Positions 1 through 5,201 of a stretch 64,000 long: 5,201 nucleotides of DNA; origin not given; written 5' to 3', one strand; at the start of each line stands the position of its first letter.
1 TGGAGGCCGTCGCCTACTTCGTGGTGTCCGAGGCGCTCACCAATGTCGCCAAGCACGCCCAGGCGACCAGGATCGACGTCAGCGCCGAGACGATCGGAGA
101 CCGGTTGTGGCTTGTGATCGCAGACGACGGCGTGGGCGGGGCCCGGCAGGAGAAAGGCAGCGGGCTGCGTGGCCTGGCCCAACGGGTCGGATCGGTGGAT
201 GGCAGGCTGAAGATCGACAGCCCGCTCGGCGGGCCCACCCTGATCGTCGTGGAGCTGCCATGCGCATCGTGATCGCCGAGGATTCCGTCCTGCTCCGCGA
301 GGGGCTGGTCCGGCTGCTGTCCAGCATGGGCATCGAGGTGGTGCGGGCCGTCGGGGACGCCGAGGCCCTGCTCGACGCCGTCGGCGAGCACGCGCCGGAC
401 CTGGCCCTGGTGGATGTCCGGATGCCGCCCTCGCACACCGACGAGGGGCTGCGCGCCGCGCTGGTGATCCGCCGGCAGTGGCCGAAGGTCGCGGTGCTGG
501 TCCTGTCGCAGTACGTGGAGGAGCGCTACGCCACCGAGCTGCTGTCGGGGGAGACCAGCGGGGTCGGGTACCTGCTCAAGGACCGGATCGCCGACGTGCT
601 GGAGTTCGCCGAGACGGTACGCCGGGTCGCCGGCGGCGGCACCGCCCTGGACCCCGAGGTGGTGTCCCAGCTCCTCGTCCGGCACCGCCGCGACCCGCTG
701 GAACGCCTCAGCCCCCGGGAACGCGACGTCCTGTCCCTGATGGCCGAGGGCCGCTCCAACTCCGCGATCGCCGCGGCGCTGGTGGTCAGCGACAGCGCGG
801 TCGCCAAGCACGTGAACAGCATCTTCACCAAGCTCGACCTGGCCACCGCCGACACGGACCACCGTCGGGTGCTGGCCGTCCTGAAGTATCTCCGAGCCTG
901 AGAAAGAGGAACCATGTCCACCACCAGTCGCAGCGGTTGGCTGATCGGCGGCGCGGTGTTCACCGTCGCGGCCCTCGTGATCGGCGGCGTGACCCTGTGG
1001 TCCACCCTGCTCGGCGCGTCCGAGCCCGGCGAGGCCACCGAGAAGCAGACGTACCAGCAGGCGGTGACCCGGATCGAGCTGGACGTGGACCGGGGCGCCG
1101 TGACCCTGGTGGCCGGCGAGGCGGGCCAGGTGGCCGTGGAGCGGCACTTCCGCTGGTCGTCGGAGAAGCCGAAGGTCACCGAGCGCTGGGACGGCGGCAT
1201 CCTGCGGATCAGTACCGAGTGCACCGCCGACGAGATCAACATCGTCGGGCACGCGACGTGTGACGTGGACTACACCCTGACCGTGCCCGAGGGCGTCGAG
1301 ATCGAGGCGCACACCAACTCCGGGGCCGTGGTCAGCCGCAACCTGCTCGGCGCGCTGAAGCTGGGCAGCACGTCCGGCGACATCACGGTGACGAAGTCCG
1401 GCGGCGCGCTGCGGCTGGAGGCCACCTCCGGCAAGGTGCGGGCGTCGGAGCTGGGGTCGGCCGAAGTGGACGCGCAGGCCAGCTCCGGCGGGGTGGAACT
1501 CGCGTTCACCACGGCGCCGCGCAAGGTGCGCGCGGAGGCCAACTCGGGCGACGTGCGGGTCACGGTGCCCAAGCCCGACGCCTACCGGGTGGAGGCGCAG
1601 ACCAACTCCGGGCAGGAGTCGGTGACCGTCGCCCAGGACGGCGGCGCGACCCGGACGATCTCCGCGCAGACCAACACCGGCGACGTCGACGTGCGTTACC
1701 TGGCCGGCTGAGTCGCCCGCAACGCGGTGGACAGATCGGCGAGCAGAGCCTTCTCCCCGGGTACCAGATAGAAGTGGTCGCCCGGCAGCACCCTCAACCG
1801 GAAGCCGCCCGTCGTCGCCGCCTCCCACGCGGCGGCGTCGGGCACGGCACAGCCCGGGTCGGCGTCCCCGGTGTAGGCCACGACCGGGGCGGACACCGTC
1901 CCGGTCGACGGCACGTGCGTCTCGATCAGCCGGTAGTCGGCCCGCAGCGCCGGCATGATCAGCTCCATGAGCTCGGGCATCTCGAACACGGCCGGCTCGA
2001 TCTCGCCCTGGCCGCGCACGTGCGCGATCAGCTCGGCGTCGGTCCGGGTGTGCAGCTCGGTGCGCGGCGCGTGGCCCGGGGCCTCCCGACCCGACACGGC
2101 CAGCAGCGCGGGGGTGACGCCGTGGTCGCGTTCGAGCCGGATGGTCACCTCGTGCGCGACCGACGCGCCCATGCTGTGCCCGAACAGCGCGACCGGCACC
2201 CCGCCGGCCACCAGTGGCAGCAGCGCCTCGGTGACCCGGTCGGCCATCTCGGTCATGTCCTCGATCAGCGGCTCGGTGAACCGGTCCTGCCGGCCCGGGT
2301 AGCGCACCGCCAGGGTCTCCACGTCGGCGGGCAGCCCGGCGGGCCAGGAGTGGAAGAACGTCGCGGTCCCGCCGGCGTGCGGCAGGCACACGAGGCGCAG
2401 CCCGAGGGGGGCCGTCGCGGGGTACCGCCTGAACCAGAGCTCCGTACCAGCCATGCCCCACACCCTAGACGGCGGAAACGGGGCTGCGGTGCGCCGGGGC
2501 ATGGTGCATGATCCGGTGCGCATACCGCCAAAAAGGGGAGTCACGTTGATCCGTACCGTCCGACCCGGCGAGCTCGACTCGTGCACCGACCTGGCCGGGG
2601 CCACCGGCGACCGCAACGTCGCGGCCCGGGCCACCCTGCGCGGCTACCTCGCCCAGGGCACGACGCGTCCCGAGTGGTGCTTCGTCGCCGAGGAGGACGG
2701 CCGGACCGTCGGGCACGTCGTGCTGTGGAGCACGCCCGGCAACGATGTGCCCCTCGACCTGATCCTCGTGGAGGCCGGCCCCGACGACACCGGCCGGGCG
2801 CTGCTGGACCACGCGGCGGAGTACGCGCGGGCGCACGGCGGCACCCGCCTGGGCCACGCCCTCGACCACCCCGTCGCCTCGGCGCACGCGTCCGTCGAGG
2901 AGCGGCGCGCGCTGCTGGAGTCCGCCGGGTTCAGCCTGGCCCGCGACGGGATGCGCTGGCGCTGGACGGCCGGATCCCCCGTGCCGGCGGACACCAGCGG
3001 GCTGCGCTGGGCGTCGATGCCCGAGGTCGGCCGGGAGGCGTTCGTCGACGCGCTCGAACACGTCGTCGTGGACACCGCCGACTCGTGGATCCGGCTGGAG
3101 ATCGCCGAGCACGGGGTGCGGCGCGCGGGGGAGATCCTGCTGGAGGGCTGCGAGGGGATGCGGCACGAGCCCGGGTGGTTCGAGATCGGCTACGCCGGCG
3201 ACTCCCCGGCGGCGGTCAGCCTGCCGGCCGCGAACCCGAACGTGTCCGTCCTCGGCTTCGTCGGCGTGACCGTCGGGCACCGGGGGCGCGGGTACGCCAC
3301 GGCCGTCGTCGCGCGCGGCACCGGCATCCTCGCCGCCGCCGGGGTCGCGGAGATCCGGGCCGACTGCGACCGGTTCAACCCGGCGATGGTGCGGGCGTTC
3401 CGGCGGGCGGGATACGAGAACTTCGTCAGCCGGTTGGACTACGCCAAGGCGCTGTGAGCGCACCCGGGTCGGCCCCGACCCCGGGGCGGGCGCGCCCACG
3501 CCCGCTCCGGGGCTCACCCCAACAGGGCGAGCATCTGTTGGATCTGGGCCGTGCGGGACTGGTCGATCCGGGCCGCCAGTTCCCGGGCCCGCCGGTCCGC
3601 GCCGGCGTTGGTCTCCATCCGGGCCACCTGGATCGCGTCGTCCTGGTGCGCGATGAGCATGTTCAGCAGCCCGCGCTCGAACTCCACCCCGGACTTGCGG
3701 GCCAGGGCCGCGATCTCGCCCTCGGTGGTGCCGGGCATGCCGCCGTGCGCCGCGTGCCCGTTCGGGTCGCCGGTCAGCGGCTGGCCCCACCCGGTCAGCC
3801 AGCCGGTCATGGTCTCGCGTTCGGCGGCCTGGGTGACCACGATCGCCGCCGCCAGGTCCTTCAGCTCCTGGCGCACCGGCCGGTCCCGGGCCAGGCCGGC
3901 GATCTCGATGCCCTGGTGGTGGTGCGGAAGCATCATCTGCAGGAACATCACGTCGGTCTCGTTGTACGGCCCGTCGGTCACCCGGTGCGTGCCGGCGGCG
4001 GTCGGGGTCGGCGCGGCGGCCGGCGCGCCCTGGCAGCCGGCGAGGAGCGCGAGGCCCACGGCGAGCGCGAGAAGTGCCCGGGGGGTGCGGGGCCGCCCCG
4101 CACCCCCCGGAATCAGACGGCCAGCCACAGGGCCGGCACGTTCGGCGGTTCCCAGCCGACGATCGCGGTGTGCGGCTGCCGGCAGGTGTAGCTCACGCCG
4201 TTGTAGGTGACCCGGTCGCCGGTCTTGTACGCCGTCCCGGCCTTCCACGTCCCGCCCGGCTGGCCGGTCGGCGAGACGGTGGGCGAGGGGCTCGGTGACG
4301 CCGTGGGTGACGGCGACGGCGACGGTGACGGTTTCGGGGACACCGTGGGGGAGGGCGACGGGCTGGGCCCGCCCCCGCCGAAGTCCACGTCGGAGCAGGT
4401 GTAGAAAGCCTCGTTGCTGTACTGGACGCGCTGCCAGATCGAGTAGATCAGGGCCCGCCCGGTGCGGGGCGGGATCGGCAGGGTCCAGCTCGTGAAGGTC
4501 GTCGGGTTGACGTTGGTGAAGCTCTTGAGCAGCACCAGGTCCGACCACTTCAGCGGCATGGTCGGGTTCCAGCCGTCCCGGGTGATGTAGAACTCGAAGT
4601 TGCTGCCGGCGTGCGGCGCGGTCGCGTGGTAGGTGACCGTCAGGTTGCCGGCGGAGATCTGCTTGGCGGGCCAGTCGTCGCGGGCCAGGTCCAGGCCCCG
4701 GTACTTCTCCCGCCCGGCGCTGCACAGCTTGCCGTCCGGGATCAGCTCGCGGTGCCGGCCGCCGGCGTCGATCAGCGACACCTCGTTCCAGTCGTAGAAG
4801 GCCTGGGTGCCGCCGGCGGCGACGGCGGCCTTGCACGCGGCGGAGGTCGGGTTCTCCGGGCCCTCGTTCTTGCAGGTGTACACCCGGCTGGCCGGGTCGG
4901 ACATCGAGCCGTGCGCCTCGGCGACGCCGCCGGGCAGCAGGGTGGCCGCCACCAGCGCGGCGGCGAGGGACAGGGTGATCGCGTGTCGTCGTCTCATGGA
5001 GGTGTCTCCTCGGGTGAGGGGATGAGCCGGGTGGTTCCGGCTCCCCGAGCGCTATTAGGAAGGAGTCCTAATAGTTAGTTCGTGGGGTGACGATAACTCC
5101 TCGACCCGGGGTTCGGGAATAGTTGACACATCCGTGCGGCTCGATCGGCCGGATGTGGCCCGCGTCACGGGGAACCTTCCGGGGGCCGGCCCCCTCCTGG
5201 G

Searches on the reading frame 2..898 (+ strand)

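Call 26: search_protein_families(library=pfam, proteins=[window:2-898:+], max_evalue=0.001)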
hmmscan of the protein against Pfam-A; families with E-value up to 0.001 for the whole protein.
window:2-898:+ (299 aa): 3 families
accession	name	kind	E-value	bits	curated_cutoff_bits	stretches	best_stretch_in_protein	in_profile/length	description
PF00072.30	Response_reg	-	2.2e-15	57.2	30.2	1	89-194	1-100/111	Response regulator receiver domain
PF00196.25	GerE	-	1.7e-11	44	23.5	1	235-280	2-47/57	Bacterial regulatory proteins, luxR family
PF08281.18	Sigma70_r4_2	-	7.1e-05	22.8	25.7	1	233-271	8-47/54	Sigma-70, region 4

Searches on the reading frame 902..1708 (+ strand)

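Call 26: search_protein_families(library=pfam, proteins=[window:902-1708:+], max_evalue=0.001)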
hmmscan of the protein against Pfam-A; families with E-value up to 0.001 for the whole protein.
window:902-1708:+ (269 aa): 1 family
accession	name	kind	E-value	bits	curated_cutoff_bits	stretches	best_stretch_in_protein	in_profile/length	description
PF13349.12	DUF4097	-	4.6e-17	62.6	22.9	1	124-264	68-246/247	Toastrack DUF4097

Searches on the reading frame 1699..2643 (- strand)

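Call 26: search_protein_families(library=pfam, proteins=[window:1699-2643:-], max_evalue=0.001)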
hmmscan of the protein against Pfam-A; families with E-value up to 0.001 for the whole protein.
window:1699-2643:- (315 aa): 2 families
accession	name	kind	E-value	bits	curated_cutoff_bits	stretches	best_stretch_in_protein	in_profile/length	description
PF00975.26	Thioesterase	-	8.6e-48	163.9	26.4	1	83-303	2-221/226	Thioesterase domain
PF12697.13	Abhydrolase_6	-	1.5e-06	29.5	26.3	1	85-292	2-206/217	Alpha/beta hydrolase family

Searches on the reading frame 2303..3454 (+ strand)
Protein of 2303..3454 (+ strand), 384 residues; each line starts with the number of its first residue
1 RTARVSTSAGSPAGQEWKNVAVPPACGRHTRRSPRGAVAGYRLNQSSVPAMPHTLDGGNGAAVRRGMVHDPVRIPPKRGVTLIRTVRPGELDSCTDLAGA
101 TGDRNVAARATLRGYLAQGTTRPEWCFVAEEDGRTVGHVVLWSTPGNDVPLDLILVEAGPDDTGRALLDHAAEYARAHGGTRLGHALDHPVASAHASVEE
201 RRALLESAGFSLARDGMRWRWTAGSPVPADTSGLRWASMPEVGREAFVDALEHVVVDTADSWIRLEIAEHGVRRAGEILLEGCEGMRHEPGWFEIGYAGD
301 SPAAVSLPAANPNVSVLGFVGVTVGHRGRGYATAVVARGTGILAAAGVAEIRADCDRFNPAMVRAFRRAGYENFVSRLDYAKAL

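Call 26: search_protein_families(library=pfam, proteins=[window:2303-3454:+], max_evalue=0.001)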
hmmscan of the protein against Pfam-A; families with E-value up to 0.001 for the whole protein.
window:2303-3454:+ (384 aa): 4 families
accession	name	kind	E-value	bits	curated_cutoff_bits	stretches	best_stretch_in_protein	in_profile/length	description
PF00583.31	Acetyltransf_1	-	6.7e-10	39.7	20.7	1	311-371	56-116/116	Acetyltransferase (GNAT) family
PF13302.13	Acetyltransf_3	-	4.6e-07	31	25.4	1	229-371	10-137/138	Acetyltransferase (GNAT) domain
PF13508.13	Acetyltransf_7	-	7.6e-05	23.5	27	0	126-210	5-82/84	Acetyltransferase (GNAT) domain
PF13527.13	Acetyltransf_9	-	0.00031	21.2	25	0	302-348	60-106/127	Acetyltransferase (GNAT) domain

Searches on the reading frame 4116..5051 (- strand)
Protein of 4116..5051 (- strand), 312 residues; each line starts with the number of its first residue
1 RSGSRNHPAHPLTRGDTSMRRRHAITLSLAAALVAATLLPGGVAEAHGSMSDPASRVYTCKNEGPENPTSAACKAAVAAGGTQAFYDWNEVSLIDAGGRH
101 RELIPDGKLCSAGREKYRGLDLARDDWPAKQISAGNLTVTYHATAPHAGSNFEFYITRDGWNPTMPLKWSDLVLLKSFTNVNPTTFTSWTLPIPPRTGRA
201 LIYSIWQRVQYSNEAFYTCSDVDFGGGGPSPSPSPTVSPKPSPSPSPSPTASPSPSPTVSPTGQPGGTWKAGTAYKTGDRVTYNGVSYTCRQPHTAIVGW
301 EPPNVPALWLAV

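Call 26: search_protein_families(library=pfam, proteins=[window:4116-5051:-], max_evalue=0.001)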
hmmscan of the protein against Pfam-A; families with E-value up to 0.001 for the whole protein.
window:4116-5051:- (312 aa): 2 families
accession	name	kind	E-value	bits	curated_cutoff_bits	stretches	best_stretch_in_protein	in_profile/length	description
PF03067.21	LPMO_10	-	2e-54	185.5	23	1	47-222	1-183/183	Lytic polysaccharide mono-oxygenase, cellulose-degrading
PF02839.19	CBM_5_12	-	2.4e-20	72.7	26.2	1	268-309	1-43/44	Carbohydrate-binding module family 5/12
